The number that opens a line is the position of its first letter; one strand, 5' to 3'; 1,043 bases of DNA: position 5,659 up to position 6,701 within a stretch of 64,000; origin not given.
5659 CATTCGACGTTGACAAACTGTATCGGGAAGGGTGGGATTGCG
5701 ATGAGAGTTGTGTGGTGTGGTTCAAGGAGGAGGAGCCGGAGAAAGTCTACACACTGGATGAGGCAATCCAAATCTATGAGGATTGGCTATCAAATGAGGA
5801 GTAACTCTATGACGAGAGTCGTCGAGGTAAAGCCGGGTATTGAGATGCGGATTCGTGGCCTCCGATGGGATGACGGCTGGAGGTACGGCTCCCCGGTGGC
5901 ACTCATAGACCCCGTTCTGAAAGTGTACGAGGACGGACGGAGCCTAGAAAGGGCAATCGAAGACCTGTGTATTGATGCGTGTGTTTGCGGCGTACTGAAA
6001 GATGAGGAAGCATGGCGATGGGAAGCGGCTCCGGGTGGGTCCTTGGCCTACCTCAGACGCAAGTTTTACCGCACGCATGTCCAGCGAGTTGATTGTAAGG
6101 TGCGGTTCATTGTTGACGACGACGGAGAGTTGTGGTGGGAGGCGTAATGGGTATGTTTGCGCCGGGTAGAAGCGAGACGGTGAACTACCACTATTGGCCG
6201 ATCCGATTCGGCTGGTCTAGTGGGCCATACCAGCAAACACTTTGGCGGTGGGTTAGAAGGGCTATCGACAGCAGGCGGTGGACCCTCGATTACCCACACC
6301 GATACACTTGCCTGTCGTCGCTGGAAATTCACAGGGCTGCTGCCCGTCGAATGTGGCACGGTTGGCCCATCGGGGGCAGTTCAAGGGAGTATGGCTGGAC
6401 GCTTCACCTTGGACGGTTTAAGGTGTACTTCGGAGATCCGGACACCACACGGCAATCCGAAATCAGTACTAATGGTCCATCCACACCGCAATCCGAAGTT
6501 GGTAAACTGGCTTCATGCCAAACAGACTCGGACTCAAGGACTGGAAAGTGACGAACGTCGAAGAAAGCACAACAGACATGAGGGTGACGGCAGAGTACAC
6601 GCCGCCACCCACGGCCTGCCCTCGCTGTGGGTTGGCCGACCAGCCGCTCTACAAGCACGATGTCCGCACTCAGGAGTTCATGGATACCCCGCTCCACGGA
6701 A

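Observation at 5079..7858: Lower-GC island with an intact ISL3 transposase and six copies of a 15-bp motif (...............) instead of canonical IS ends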

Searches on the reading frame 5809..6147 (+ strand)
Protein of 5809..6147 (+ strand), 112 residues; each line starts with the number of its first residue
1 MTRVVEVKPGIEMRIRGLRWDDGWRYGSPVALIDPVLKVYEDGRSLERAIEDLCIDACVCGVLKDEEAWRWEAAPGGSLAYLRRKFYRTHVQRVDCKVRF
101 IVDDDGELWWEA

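Call 7: search_protein_families(library=pfam, proteins=[window:5809-6147:+], max_evalue=0.01)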
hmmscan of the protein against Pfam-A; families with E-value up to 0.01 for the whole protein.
window:5809-6147:+ (112 aa): 0 families

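Call 38: search_protein_families(library=phrogs, proteins=[window:5809-6147:+], max_evalue=0.001)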
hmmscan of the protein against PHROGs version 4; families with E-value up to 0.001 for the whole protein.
window:5809-6147:+ (112 aa): 0 families

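Call 54: find_homologous_proteins(query=window:5809-6147:+, max_evalue=0.001)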
Query window:5809-6147:+ (112 aa): 9 proteins with E <= 0.001 among 11 candidates.
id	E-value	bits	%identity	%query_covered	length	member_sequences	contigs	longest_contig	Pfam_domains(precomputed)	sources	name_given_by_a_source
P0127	2.7e-70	252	98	100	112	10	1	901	-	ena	-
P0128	1.4e-53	198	77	99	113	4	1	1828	-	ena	-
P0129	4.1e-47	177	70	99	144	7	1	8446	-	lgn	-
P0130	3.1e-44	168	67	96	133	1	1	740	-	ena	-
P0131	5.6e-44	167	66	99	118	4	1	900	-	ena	-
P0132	7.5e-44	167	67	98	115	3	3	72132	-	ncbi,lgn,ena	-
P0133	7.5e-41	157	59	99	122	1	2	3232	-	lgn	-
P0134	2.6e-40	155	62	96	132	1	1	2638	-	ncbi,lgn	-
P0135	2.5e-38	149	57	96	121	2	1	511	-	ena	-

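Call 55: find_encoding_contigs(protein=P0132, flank=4000, max_places=3)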
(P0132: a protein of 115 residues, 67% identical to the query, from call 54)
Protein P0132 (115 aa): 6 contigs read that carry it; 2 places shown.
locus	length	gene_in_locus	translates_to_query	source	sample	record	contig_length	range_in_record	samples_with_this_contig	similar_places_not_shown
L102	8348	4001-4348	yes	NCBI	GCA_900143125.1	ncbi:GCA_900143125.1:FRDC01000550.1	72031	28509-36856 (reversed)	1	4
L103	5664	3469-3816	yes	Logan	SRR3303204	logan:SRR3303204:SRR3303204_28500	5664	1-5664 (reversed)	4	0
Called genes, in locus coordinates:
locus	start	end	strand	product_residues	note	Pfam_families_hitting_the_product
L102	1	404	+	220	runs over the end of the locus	-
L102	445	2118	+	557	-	PF02867:Ribonuc_red_lgC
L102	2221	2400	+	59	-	-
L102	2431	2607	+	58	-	-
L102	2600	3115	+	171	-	PF07589:PEP_exosort_dom (weak)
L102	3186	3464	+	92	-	PF04448:DUF551 (weak)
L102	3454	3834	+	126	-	-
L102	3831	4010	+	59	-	-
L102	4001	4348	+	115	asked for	-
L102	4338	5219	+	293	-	-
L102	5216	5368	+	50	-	-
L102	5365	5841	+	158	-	-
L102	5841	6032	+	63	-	-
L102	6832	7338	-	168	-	-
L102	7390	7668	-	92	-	-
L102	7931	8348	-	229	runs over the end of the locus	PF23872:DUF7227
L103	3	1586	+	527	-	?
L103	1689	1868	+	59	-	-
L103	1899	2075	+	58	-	-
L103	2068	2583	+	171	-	PF07589:PEP_exosort_dom (weak)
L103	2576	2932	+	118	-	PF14354:Lar_restr_allev, PF04448:DUF551 (weak)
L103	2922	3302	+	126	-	-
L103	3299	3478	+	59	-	-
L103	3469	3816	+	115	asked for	-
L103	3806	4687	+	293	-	-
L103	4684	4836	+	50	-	-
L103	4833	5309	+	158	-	-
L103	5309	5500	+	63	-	-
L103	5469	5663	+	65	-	?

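Call 56: find_encoding_contigs(protein=P0129, flank=4000, max_places=3)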
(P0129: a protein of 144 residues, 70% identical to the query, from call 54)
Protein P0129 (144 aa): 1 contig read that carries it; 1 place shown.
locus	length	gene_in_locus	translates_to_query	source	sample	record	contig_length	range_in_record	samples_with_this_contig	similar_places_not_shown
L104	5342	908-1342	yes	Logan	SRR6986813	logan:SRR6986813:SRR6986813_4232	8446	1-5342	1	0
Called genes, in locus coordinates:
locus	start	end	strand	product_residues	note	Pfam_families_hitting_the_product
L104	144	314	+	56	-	-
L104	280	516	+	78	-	-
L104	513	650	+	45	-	-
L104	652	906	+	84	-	-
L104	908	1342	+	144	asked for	-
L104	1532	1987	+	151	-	-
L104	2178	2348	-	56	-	-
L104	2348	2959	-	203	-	PF05345:He_PIG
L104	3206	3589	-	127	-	PF07486:Hydrolase_2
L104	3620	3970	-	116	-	-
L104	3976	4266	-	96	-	-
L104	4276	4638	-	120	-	-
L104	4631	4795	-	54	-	-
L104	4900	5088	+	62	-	-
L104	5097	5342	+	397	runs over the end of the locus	PF00534:Glycos_transf_1, PF13692:Glyco_trans_1_4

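Call 58: find_encoding_contigs(protein=P0129, flank=10000, max_places=1)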
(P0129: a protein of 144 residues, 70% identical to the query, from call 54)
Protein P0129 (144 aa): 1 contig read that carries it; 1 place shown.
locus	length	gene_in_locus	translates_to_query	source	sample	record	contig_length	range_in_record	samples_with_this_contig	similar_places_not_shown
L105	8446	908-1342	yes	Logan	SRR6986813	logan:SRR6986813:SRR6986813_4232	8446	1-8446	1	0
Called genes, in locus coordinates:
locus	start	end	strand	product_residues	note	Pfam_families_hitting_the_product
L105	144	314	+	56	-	-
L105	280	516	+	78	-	-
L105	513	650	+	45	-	-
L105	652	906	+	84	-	-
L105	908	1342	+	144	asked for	-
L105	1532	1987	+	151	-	-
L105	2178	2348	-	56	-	-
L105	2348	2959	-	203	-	PF05345:He_PIG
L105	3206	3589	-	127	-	PF07486:Hydrolase_2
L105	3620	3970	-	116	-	-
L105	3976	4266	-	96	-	-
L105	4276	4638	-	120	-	-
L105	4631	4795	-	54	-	-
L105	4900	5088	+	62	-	-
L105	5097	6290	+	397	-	PF00534:Glycos_transf_1, PF13692:Glyco_trans_1_4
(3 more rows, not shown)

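Call 67: search_protein_families(library=padloc, proteins=[window:5809-6147:+], max_evalue=0.01)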
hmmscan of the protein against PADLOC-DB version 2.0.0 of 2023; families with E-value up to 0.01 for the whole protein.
window:5809-6147:+ (112 aa): 0 families

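Call 70: predict_structure(alignment_id=A4)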
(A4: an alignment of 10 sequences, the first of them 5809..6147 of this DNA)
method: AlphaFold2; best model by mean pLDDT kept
length: 112 residues; sequences in the alignment: 10
mean_pLDDT: 92.4   pTM: 0.83
mean pLDDT of the five models: 92.4, 90.7, 86.2, 64.4, 45.4
residues with pLDDT >= 90: 91; 70-90: 19; 50-70: 2; < 50: 0
segments of 3 or more residues with pLDDT < 50: none
pLDDT, mean of each block of 10 residues (from residue 1): 87 96 82 95 94 96 91 92 94 97 93 90
secondary structure, 60 per line:
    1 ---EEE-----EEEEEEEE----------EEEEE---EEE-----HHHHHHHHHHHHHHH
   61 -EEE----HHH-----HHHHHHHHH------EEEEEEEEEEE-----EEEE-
elements in order: E4-6 E12-19 E30-34 E38-40 H46-60 E62-64 H77-85 E92-102 E108-111

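Call 73: fold_search(model_id=the predicted structure, library=pdb)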
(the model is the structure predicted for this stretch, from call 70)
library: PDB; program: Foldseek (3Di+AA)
matches with E <= 10: 148; with E <= 0.001: 0
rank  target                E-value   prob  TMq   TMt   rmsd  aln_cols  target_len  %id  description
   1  3ufx_G                1.4e+00  0.05  0.20  0.08  14.3       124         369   13  Thermus aquaticus succinyl-CoA synthetase in complex with GDP-Mn2+ (released 2012-06-27)
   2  1vzy_B                1.4e+00  0.05  0.23  0.10  14.8       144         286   10  Crystal structure of the Bacillus subtilis HSP33 (released 2004-10-06)
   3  4gej_B                1.4e+00  0.03  0.22  0.19  15.4       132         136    9  N-terminal domain of VDUP-1 (released 2013-02-27)
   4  8phv_C                1.7e+00  0.04  0.17  0.08  12.9       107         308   13  Structure of Human selenomethionylated Cdc123 bound to domain 3 of eIF2 gamma (released 2023-08-16)
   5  1scu_B                1.8e+00  0.04  0.21  0.09  13.1       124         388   11  THE CRYSTAL STRUCTURE OF SUCCINYL-COA SYNTHETASE FROM ESCHERICHIA COLI AT 2.5 ANGSTROMS RESOLUTION (released 1995-04-20)
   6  6g4q_B                2.1e+00  0.04  0.21  0.08  14.4       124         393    9  Structure of human ADP-forming succinyl-CoA ligase complex SUCLG1-SUCLA2 (released 2018-04-11)
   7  3tqt_A                2.1e+00  0.03  0.15  0.07  11.1       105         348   11  Structure of the D-alanine-D-alanine ligase from Coxiella burnetii (released 2011-09-28)
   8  9rup_C                2.1e+00  0.02  0.18  0.10  12.7       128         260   11  Cryo-EM structure of TCRpub/pMHC dimer (released 2025-08-13)
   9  5tde_A                2.3e+00  0.05  0.23  0.09  12.6       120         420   14  TEV Cleaved Human ATP Citrate Lyase Bound to Citrate (released 2017-08-09)
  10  3ufx_B                2.3e+00  0.02  0.16  0.08  14.5       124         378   14  Thermus aquaticus succinyl-CoA synthetase in complex with GDP-Mn2+ (released 2012-06-27)
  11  8phd_A                2.5e+00  0.03  0.17  0.08  12.9       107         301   13  Structure of Human Cdc123 bound to domain 3 of eIF2 gamma and ATP (released 2023-08-16)
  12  9rdk_M                2.8e+00  0.04  0.26  0.10  10.7       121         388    7  Cryo-EM structure of the human SAGA co-activator complex (released 2026-04-01)
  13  6glw_A                2.8e+00  0.03  0.23  0.20  13.6       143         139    8  Structure of galectin-10 in complex with the Fab fragment of a Charcot-Leyden crystal solubilizing antibody, 1D11 (released 2019-06-05)
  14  3v4z_A                2.8e+00  0.03  0.16  0.08  12.2       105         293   12  D-alanine--D-alanine ligase from Yersinia pestis (released 2011-12-28)
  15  3ufx_E                2.8e+00  0.03  0.21  0.09  14.7       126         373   14  Thermus aquaticus succinyl-CoA synthetase in complex with GDP-Mn2+ (released 2012-06-27)
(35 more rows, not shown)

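Call 77: fold_search(model_id=the predicted structure, library=viral)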
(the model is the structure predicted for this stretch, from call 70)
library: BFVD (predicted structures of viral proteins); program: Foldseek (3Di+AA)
matches with E <= 10: 298; with E <= 0.001: 0
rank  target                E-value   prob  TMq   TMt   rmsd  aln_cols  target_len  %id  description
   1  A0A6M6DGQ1            6.8e-02  0.35  0.30  0.22  11.3       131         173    8  (no name in the UniProt tables at hand)
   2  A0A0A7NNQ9            1.3e-01  0.06  0.14  0.11  18.3       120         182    8  Uncharacterized protein [Lactobacillus phage LfeInf]
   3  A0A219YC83            1.5e-01  0.21  0.23  0.24  11.3       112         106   12  Lipoprotein [Aeromonas phage 65.2]
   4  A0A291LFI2            5.3e-01  0.10  0.20  0.22  12.7       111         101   10  Lipoprotein [Aeromonas phage AS-sw]
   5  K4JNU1                5.6e-01  0.06  0.18  0.11  15.8       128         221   12  Uncharacterized protein [Caulobacter phage phiCbK]
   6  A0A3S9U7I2            5.9e-01  0.28  0.28  0.42  10.0       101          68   12  (no name in the UniProt tables at hand)
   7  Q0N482                6.7e-01  0.03  0.15  0.10  16.6       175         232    9  DNA binding protein [Clanis bilineata nucleopolyhedrovirus]
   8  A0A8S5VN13            7.5e-01  0.14  0.33  0.35   9.6       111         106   14  (no name in the UniProt tables at hand)
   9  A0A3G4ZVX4            8.4e-01  0.10  0.31  0.13  14.0       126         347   12  PB1 domain-containing protein [Faunusvirus sp.]
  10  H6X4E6                8.4e-01  0.03  0.16  0.17  14.9       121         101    7  Uncharacterized protein [Klebsiella phage vB_KleM_RaK2]
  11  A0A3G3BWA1            8.9e-01  0.05  0.17  0.19  13.7       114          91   10  (no name in the UniProt tables at hand)
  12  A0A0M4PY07            8.9e-01  0.02  0.12  0.12  17.0       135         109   10  Capsid protein (Fragment) [Banana bunchy top virus]
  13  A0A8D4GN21            9.5e-01  0.10  0.23  0.17  11.2       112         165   11  (no name in the UniProt tables at hand)
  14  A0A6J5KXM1            1.0e+00  0.06  0.22  0.15  15.9       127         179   11  Uncharacterized protein [uncultured Caudovirales phage]
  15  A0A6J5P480            1.1e+00  0.07  0.22  0.17  12.6       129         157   12  Uncharacterized protein [uncultured Caudovirales phage]
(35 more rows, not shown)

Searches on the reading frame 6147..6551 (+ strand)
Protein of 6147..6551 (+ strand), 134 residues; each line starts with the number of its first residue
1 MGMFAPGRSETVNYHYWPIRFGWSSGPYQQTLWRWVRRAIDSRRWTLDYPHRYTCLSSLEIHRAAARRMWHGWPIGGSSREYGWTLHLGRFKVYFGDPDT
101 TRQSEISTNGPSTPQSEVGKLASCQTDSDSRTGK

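Call 7: search_protein_families(library=pfam, proteins=[window:6147-6551:+], max_evalue=0.01)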
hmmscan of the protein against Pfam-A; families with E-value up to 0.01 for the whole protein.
window:6147-6551:+ (134 aa): 0 families

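Call 38: search_protein_families(library=phrogs, proteins=[window:6147-6551:+], max_evalue=0.001)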
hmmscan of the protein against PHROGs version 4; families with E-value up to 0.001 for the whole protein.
window:6147-6551:+ (134 aa): 0 families

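Call 60: search_protein_representatives(protein=window:6147-6551:+)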
Query: 134 residues. Proteins with E-value up to 0.001 (for the whole library): 9; up to 1e-10: 8; up to 1e-30: 2. The best 9 are listed.
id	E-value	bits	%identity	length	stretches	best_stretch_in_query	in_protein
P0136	7.9e-65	233.5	93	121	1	1-106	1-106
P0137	5.0e-44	166.0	67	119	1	1-119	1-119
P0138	2.6e-26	108.5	53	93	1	11-97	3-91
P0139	2.3e-20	89.2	52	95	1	13-97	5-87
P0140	3.2e-20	88.8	48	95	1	11-97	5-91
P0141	1.8e-17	79.8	63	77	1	13-63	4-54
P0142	3.9e-17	78.7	50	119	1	13-96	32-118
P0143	1.2e-15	73.9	46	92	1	13-96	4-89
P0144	3.0e-04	36.9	72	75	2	69-96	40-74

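Call 63: find_encoding_contigs(protein=P0136, flank=6000, max_places=4)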
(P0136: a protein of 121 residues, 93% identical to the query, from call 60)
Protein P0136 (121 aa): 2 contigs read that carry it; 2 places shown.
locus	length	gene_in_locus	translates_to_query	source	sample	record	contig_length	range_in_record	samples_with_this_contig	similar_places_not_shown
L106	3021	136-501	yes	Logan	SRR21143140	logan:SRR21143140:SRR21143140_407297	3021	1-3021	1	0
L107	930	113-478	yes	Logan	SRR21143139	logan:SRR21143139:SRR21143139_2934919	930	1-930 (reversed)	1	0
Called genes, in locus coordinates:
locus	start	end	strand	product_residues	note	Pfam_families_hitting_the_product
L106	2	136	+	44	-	?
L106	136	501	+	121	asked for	-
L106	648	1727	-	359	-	PF00589:Phage_integrase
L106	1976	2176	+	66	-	-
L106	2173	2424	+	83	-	-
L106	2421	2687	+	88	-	-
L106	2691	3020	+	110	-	?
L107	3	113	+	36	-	?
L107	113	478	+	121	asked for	-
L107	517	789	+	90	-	-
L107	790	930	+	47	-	?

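Call 67: search_protein_families(library=padloc, proteins=[window:6147-6551:+], max_evalue=0.01)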
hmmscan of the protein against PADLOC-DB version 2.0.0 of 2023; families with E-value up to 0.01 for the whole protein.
window:6147-6551:+ (134 aa): 0 families

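Call 72: predict_structure(alignment_id=A5)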
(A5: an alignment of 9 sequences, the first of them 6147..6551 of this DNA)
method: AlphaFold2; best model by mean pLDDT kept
length: 134 residues; sequences in the alignment: 9
mean_pLDDT: 55.9   pTM: 0.42
mean pLDDT of the five models: 55.9, 52.9, 52.9, 51.9, 49.5
residues with pLDDT >= 90: 0; 70-90: 32; 50-70: 45; < 50: 57
segments of 3 or more residues with pLDDT < 50: 1-10, 12-20, 27-29, 102-134
pLDDT, mean of each block of 10 residues (from residue 1): 43 44 49 72 71 69 69 65 71 64 40 33 41 44
secondary structure, 60 per line:
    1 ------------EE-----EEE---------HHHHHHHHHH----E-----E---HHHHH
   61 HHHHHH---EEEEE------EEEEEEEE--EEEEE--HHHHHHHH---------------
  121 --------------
elements in order: E20-22 H32-41 H56-66 E70-74 E81-88 E91-95 H98-105
